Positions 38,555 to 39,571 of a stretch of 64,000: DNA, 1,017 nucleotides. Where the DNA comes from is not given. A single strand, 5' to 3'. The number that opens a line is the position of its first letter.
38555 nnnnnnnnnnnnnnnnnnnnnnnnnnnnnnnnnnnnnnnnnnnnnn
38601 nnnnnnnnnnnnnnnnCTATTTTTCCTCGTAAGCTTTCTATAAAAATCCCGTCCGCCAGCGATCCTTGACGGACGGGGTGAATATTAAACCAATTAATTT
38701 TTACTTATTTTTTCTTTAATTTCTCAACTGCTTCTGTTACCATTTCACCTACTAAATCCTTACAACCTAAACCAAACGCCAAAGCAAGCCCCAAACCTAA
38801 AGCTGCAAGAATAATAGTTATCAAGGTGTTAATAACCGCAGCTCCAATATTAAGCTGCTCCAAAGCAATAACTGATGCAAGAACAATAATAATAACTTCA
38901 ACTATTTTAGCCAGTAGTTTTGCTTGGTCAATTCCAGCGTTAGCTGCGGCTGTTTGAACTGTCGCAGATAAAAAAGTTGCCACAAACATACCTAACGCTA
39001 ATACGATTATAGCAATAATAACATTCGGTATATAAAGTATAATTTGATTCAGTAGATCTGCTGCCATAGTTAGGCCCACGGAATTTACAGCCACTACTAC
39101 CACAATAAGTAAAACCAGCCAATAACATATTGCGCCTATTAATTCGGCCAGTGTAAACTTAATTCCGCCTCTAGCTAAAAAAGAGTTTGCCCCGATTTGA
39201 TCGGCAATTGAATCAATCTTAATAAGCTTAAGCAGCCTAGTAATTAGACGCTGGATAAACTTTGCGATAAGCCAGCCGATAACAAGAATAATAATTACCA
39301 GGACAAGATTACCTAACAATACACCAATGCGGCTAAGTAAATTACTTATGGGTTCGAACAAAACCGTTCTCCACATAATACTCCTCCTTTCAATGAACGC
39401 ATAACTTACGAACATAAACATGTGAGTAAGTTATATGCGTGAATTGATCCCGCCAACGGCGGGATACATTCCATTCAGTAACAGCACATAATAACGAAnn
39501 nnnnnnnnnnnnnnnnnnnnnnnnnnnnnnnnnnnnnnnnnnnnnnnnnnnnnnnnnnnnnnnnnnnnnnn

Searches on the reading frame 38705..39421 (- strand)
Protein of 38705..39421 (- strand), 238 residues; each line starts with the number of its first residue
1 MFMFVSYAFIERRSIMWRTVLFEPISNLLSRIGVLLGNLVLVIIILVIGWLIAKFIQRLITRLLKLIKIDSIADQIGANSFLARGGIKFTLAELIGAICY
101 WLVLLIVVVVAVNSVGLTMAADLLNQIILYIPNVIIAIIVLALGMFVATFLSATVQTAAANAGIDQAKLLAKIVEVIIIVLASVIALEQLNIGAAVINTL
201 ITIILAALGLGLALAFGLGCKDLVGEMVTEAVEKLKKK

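Call 50: search_protein_families(library=pfam, proteins=[window:38705-39421:-], max_evalue=0.001)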
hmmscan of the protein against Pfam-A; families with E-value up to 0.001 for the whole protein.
window:38705-39421:- (238 aa): 1 family
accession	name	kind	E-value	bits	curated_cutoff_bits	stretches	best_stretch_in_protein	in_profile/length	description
PF05552.17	MS_channel_1st_1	-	3.9e-21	75.1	22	2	119-166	2-49/50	Mechanosensitive ion channel, conserved TM helix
